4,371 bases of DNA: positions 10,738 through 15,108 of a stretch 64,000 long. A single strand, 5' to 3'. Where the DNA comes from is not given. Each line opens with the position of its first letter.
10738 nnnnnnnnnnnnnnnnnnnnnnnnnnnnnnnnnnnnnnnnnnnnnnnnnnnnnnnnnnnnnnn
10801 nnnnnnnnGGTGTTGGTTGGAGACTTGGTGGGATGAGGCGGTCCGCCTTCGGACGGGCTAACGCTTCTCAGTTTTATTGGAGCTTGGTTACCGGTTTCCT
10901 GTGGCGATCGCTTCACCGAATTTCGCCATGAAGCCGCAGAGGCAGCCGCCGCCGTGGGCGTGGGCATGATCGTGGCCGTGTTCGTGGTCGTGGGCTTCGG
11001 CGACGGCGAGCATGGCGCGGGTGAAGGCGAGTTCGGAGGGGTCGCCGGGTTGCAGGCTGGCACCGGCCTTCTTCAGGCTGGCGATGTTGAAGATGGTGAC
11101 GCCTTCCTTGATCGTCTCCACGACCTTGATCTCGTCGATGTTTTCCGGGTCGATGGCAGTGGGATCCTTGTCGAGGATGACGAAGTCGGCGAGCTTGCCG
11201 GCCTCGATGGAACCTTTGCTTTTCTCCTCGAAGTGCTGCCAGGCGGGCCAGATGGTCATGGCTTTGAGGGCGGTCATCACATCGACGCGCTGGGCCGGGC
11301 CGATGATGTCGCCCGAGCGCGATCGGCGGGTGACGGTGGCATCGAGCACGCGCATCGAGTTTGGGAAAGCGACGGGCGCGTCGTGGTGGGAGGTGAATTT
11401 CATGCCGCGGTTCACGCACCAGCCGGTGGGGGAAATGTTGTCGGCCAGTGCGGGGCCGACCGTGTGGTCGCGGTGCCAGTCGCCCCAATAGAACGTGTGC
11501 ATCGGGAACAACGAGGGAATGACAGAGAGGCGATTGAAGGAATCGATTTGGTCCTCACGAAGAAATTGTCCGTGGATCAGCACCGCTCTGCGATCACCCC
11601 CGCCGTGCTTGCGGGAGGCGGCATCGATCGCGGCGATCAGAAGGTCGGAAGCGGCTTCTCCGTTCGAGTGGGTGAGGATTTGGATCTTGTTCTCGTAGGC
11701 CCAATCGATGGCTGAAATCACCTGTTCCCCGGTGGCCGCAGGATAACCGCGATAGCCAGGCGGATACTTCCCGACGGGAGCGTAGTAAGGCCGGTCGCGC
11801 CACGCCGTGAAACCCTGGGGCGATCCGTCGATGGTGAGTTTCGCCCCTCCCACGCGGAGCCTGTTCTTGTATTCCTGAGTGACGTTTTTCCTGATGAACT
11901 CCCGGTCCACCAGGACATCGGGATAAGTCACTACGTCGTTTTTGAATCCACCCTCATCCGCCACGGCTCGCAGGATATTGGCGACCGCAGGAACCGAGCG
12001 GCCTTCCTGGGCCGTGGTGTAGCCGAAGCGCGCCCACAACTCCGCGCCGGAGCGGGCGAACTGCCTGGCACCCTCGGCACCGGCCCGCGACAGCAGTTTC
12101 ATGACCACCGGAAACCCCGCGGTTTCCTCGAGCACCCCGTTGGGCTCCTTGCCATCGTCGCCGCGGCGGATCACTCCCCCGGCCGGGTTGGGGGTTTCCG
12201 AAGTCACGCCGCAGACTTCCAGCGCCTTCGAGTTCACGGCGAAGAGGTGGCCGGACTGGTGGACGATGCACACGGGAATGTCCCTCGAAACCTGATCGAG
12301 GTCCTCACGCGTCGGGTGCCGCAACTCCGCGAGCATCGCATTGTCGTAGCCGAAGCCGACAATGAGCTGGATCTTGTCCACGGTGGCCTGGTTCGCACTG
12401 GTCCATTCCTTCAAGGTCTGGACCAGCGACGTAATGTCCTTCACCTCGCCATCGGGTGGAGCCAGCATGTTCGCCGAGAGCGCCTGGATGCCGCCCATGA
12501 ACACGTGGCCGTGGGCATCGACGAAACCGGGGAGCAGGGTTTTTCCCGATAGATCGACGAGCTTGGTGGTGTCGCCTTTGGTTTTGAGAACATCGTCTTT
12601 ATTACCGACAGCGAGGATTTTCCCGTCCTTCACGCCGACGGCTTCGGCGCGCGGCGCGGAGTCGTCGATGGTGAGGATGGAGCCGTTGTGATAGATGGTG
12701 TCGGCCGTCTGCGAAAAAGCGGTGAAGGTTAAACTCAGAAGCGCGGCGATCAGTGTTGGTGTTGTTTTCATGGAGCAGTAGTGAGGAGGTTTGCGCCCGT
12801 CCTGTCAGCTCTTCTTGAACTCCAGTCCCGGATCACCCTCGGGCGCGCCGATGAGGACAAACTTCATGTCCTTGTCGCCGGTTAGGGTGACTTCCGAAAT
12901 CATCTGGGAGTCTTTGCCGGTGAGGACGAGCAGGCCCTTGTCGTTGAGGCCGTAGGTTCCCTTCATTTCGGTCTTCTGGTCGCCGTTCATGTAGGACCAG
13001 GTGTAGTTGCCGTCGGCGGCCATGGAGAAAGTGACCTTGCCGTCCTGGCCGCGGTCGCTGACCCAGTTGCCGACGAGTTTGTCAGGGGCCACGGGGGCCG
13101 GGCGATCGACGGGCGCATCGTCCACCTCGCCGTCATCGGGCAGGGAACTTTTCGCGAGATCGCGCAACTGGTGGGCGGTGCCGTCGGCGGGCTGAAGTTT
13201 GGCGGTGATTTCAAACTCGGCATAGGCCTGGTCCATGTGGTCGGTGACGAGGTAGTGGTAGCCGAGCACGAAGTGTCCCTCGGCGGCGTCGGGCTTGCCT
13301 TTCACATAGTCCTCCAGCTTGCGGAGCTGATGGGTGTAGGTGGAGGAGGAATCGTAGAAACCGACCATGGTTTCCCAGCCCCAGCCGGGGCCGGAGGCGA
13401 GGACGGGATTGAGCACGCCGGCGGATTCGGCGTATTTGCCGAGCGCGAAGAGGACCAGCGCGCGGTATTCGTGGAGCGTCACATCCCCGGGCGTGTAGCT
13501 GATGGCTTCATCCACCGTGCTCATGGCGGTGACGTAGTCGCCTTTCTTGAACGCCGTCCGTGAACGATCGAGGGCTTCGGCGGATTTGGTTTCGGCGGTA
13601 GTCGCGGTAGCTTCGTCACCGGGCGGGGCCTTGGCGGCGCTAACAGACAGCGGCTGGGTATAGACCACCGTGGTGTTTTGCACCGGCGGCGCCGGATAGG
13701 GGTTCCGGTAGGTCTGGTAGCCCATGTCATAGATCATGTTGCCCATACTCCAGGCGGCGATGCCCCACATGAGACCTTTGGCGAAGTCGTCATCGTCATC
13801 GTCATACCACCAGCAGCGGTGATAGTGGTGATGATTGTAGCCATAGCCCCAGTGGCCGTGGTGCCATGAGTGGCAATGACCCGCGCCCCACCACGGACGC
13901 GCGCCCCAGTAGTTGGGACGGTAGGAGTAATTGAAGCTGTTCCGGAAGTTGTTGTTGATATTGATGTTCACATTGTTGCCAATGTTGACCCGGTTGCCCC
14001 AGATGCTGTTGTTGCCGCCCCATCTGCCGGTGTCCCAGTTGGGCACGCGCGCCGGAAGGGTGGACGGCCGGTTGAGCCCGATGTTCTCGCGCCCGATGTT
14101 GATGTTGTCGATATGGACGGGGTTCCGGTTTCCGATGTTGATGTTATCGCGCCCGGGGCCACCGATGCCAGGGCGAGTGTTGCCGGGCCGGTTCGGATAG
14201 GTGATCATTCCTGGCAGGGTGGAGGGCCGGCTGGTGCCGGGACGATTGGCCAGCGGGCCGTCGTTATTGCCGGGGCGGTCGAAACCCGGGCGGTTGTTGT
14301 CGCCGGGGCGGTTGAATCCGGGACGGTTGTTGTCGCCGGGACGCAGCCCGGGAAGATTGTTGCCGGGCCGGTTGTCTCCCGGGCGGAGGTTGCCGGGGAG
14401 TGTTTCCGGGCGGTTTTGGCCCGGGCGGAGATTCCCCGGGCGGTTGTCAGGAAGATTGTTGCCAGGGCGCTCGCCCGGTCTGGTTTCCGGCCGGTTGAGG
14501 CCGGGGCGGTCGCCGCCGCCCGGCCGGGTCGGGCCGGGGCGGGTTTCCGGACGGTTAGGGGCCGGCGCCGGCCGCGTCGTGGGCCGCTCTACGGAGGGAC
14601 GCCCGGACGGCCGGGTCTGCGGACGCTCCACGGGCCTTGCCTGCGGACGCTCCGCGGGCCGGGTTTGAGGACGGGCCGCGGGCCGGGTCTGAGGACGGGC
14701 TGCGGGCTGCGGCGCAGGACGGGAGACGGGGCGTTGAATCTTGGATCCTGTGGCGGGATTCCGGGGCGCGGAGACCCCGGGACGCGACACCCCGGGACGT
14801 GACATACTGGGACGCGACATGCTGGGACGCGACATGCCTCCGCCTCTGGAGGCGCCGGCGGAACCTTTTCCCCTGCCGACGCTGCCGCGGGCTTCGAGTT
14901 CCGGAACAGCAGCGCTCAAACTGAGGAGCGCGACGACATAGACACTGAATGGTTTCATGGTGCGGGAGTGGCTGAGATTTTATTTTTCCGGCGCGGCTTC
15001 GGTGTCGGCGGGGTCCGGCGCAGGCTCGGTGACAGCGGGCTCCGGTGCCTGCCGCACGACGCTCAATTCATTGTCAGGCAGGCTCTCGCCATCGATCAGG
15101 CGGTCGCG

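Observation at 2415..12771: Secreted amide-hydrolase island with a duplicated choloylglycine-hydrolase/amidohydrolase gene pair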

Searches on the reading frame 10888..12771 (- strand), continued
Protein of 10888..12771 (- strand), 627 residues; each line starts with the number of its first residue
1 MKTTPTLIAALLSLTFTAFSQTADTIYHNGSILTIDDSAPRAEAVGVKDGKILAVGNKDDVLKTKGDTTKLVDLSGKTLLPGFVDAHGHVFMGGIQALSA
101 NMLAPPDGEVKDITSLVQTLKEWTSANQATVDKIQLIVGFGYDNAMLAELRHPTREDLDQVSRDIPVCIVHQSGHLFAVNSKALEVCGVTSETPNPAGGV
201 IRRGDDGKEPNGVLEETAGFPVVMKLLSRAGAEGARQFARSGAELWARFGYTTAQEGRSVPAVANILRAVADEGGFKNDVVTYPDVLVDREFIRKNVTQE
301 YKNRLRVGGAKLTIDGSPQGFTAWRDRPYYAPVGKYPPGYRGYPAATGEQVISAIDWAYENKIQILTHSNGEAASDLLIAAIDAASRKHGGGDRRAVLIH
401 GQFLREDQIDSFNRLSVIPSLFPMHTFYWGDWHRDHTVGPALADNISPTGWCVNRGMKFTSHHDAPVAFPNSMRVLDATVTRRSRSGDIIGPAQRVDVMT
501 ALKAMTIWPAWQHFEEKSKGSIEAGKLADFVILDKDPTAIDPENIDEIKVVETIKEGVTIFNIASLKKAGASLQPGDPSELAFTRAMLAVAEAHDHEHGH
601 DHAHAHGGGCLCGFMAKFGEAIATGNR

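Call 54: fold_search(model_id=the predicted structure, library=pdb)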
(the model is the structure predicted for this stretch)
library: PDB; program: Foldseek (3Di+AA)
matches with E <= 10: 1549; with E <= 0.001: 323
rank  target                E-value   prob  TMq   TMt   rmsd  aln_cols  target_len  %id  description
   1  3icj                  1.4e-32  1.00  0.63  0.81   4.7       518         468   23  Crystal structure of an uncharacterized metal-dependent hydrolase from pyrococcus furiosus (released 2009-07-28)
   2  3igh                  6.0e-31  1.00  0.65  0.83   4.0       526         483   22  Crystal structure of an uncharacterized metal-dependent hydrolase from pyrococcus horikoshii ot3 (released 2009-08-04)
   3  5hmd_A                1.0e-16  1.00  0.46  0.61   7.5       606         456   14  Crystal structure of triazine hydrolase variant (Y215H/E241Q) (released 2016-11-02)
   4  5hme_A                1.4e-16  1.00  0.48  0.64   7.1       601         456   14  Crystal structure of Triazine Hydrolase variant (P214T/Y215H) (released 2016-11-02)
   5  4l9x_A                1.6e-16  1.00  0.46  0.61   7.7       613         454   13  Triazine hydrolase from Arthobacter aurescens modified for maximum expression in E.coli (released 2014-05-21)
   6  3ls9_A                2.4e-16  1.00  0.46  0.61   8.4       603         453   14  Crystal structure of atrazine chlorohydrolase TrzN from Arthrobacter aurescens TC1 complexed with zinc (released 2010-07-21)
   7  5hmf_B                2.4e-16  1.00  0.45  0.60   8.5       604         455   14  Crystal structure of triazine hydrolase variant (P214T/Y215H/E241Q) (released 2016-11-02)
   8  4v1x_E                2.8e-16  1.00  0.45  0.58   8.4       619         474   15  The structure of the hexameric atrazine chlorohydrolase, AtzA (released 2015-03-11)
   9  5hmf_A                3.0e-16  1.00  0.45  0.60   8.5       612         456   13  Crystal structure of triazine hydrolase variant (P214T/Y215H/E241Q) (released 2016-11-02)
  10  3lnp                  3.4e-16  1.00  0.47  0.64   7.1       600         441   13  Crystal Structure of Amidohydrolase family Protein OLEI01672_1_465 from Oleispira antarctica (released 2010-02-16)
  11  5hmd_B                3.8e-16  1.00  0.47  0.62   8.2       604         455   12  Crystal structure of triazine hydrolase variant (Y215H/E241Q) (released 2016-11-02)
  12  4lh8_A                4.0e-16  1.00  0.46  0.61   8.0       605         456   13  Triazine hydrolase from Arthobacter aurescens modified for maximum expression in E.coli (released 2014-05-21)
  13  4dyk_A                4.2e-16  1.00  0.47  0.64   7.5       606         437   14  Crystal structure of an adenosine deaminase from pseudomonas aeruginosa pao1 (target nysgrc-200449) with bound zn (released 2012-03-14)
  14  4dzh                  4.5e-16  1.00  0.48  0.66   6.9       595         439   14  Crystal structure of an adenosine deaminase from xanthomonas campestris (target nysgrc-200456) with bound zn (released 2012-03-21)
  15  4gbd_A                5.3e-16  1.00  0.48  0.67   7.3       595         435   12  Crystal Structure Of Adenosine Deaminase From Pseudomonas Aeruginosa Pao1 with bound Zn and methylthio-coformycin (released 2013-06-12)
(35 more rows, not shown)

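Call 55: search_protein_families(library=pfam, proteins=[L068:11891-12685:+, L038:11863-12669:+, L003:7121-7951:-, L038:12734-13729:+, L059:182-1213:-, L014:15114-16106:+, L038:9102-9773:-, L028:8100-9689:+, L014:13682-15067:+], max_evalue=0.001)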
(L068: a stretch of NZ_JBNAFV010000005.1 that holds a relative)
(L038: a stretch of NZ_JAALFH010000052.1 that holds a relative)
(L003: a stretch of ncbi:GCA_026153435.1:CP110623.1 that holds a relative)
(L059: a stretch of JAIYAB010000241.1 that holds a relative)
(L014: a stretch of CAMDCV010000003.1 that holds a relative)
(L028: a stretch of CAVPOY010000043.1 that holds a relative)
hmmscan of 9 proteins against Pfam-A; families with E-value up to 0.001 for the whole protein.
L068:11891-12685:+ (264 aa): 0 families

L038:11863-12669:+ (268 aa): 0 families

L003:7121-7951:- (276 aa): 0 families

L038:12734-13729:+ (332 aa): 1 family
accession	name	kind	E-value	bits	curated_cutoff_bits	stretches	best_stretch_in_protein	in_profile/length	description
PF02275.23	CBAH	-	1.2e-73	248.9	20.4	1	23-331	1-302/316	Linear amide C-N hydrolases, choloylglycine hydrolase family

L059:182-1213:- (344 aa): 2 families
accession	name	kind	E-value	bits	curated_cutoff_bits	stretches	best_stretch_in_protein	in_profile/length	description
PF02275.23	CBAH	-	1.3e-44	153.5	20.4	1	24-312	1-309/316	Linear amide C-N hydrolases, choloylglycine hydrolase family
PF03417.21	AAT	-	0.00093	19.4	23.2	0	87-288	44-213/225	Acyl-coenzyme A:6-aminopenicillanic acid acyl-transferase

L014:15114-16106:+ (330 aa): 2 families
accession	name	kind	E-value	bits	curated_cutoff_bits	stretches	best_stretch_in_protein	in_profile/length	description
PF12710.13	HAD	-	6.7e-13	49.9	27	1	64-267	2-189/189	haloacid dehalogenase-like hydrolase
PF00702.32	Hydrolase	-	7e-07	30.3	26.4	1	62-201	3-136/191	haloacid dehalogenase-like hydrolase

L038:9102-9773:- (223 aa): 3 families
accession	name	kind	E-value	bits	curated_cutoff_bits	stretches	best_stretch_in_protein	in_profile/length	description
PF13545.12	HTH_Crp_2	-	8.7e-15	54.9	27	1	147-219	1-69/70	Crp-like helix-turn-helix domain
PF00027.35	cNMP_binding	-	4.2e-10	39.9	27.5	1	28-113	2-87/89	Cyclic nucleotide-binding domain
PF12802.13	MarR_2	-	1.1e-06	29.2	27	1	173-204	21-52/61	MarR family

L028:8100-9689:+ (529 aa): 2 families
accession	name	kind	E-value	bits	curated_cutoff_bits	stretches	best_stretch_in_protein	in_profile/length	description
PF00884.28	Sulfatase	-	9.5e-48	163.5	25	1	41-369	1-300/301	Sulfatase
PF14707.11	Sulfatase_C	-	8.3e-07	30.1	30.9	1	411-472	4-73/127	C-terminal region of aryl-sulfatase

L014:13682-15067:+ (461 aa): 2 families
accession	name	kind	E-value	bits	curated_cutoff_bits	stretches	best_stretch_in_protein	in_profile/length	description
PF06863.17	DUF1254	-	3.6e-46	157.1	22.2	1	69-200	1-132/133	Protein of unknown function (DUF1254)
PF06742.16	DUF1214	-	6e-33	114.2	25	1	333-444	1-111/112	Protein of unknown function (DUF1214)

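Call 57: find_encoding_contigs(protein=P0242, flank=10000, max_places=2)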
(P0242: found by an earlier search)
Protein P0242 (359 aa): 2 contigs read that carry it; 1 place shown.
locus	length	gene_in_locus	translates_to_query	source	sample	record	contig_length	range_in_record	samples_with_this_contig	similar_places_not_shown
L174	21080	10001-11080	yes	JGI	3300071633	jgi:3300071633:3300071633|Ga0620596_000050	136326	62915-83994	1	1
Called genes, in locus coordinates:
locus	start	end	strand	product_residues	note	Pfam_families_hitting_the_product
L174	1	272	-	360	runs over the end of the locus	PF01264:Chorismate_synt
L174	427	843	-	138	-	PF22073:Cep192_D4, PF07610:DUF1573 (weak), PF15780:ASH, PF22544:HYDIN_VesB_CFA65-like_Ig (weak)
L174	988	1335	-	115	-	PF00085:Thioredoxin, PF13098:Thioredoxin_2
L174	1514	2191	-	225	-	-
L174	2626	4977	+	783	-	PF00884:Sulfatase, PF16347:SGSH_C (weak)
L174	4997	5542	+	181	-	-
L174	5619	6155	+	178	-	-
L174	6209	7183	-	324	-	PF12833:HTH_18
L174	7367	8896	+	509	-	PF06863:DUF1254, PF06742:DUF1214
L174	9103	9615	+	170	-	-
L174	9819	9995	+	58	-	-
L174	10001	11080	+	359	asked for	PF02275:CBAH, PF03417:AAT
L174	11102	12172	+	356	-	PF02275:CBAH, PF03417:AAT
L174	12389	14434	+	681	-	PF06863:DUF1254, PF06742:DUF1214, PF06863:DUF1254 (weak), PF06742:DUF1214 (weak)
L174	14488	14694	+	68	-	-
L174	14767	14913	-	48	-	-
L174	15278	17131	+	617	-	PF01555:N6_N4_Mtase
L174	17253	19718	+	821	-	PF04851:ResIII, PF00270:DEAD (weak)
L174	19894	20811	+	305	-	PF13557:Phenol_MetA_deg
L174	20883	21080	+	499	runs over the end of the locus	-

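Call 102: search_protein_families(library=pfam, proteins=[L084:9143-9874:+, L084:11857-12666:+, L084:13315-14229:+, L084:7199-8659:-, L072:8381-9814:+, L072:11859-13169:-, L072:6580-8124:-, L048:12286-13905:+, L048:6579-8768:+, L013:2614-3555:+], max_evalue=0.00001)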
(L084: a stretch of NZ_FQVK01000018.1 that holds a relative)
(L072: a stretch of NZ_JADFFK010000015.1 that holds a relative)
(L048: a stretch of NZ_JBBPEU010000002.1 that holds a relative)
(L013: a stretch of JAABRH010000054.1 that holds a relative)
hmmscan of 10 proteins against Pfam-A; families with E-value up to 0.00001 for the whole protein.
L084:9143-9874:+ (243 aa): 3 families
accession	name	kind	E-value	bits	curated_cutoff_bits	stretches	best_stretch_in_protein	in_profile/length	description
PF00005.33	ABC_tran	-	3.1e-33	115.7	25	1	20-167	2-137/137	ABC transporter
PF13304.12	AAA_21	-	8.8e-12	46.1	27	0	132-198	202-300/304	AAA domain, putative AbiEii toxin, Type IV TA system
PF02463.25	SMC_N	-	5.2e-07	29.8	40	0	135-206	133-206/220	RecF/RecN/SMC N terminal domain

L084:11857-12666:+ (269 aa): 1 family
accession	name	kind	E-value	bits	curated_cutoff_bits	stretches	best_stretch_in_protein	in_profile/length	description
PF06167.18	Peptidase_M90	-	1e-83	281.1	26.2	1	22-262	3-243/243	Glucose-regulated metallo-peptidase M90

L084:13315-14229:+ (304 aa): 0 families

L084:7199-8659:- (486 aa): 0 families

L072:8381-9814:+ (477 aa): 1 family
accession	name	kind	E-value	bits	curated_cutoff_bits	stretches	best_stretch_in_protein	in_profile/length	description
PF02386.22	TrkH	-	1.1e-54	186.3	27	2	63-258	35-250/502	Cation transport protein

L072:11859-13169:- (436 aa): 3 families
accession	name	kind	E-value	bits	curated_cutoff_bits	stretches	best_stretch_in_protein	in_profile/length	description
PF00270.35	DEAD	-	4e-49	167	26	1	25-195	1-166/167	DEAD/DEAH box helicase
PF00271.37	Helicase_C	-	2.1e-32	112.1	23.5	1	231-339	2-110/110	Helicase conserved C-terminal domain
PF04851.21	ResIII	-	1.7e-06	28.5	22.5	1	40-190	25-163/164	Type III restriction enzyme, res subunit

L072:6580-8124:- (514 aa): 1 family
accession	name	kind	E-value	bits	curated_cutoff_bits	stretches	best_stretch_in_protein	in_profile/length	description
PF03023.19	MurJ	-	4.5e-94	316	27.4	1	33-463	3-428/451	Lipid II flippase MurJ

L048:12286-13905:+ (539 aa): 4 families
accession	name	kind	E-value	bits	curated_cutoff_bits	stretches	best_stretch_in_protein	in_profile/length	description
PF18158.6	AidB_N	-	2.7e-50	170.9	22.9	1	17-169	1-156/156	Adaptive response protein AidB N-terminal domain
PF00441.29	Acyl-CoA_dh_1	-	1.4e-33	116.6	22.4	1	285-438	1-149/150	Acyl-CoA dehydrogenase, C-terminal domain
PF02770.24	Acyl-CoA_dh_M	-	1.5e-18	67.2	33.3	1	183-275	1-96/97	Acyl-CoA dehydrogenase, middle domain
PF08028.16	Acyl-CoA_dh_2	-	1.5e-09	38.7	22.7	1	311-417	12-123/134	Acyl-CoA dehydrogenase, C-terminal domain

L048:6579-8768:+ (729 aa): 0 families

L013:2614-3555:+ (313 aa): 1 family
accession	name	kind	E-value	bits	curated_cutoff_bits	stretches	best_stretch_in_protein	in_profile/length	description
PF01636.29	APH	-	1e-23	84.8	23.2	1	19-234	2-226/239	Phosphotransferase enzyme family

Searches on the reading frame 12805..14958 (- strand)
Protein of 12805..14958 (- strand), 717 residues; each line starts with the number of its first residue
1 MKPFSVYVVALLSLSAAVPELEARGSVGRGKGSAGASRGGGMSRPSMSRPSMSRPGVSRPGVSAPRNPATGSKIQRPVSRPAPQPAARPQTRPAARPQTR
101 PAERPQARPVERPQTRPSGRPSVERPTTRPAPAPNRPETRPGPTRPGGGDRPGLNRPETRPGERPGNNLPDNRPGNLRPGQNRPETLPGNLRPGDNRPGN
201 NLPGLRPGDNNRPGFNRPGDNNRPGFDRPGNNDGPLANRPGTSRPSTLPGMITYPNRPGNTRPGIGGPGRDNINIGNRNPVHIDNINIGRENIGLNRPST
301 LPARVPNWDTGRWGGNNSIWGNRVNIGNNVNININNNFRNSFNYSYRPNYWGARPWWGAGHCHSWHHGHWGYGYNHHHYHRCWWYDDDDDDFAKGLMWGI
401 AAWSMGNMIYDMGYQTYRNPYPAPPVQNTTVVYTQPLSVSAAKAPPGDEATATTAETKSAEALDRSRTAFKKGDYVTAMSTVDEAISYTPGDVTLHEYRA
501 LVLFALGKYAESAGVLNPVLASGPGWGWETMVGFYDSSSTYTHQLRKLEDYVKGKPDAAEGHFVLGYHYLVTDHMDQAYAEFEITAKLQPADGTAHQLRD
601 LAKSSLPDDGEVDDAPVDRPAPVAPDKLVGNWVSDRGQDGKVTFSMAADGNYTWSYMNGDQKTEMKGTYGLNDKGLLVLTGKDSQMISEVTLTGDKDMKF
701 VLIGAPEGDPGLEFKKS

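Call 4: search_protein_families(library=pfam, proteins=[window:12805-14958:-], max_evalue=0.01)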
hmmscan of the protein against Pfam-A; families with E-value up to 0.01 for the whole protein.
window:12805-14958:- (717 aa): 4 families
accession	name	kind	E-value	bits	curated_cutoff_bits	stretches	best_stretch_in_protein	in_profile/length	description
PF13432.12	TPR_16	-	9.2e-06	26.4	32.7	1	463-524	1-62/65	Tetratricopeptide repeat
PF07719.23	TPR_2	-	0.00022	21.6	27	0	495-513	3-21/34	Tetratricopeptide repeat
PF14559.12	TPR_19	-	0.00049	20.8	25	0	469-524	1-56/68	Tetratricopeptide repeat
PF13371.12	TPR_9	-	0.0021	18.5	35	0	469-521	5-57/73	Tetratricopeptide repeat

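Call 6: search_protein_families(library=ncbifam, proteins=[window:12805-14958:-], max_evalue=0.01)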
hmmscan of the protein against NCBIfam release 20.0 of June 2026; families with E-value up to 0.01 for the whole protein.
window:12805-14958:- (717 aa): 4 families
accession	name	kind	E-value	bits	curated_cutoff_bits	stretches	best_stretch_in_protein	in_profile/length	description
NF040959.1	MamA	equivalog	1.4e-06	28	200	1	463-597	41-177/204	magnetosome protein MamA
TIGR02917.1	PEP_TPR_lipo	equivalog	9.3e-05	20.5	312.2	0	545-597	587-639/899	XrtA/PEP-CTERM system TPR-repeat protein PrsT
TIGR03066.1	Gem_osc_para_1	paralog_domain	0.00019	21.5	93.25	1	625-702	28-107/121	TIGR03066 family protein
TIGR02521.1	type_IV_pilW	equivalog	0.003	17.1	154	0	544-596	50-102/234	type IV pilus biogenesis/stability protein PilW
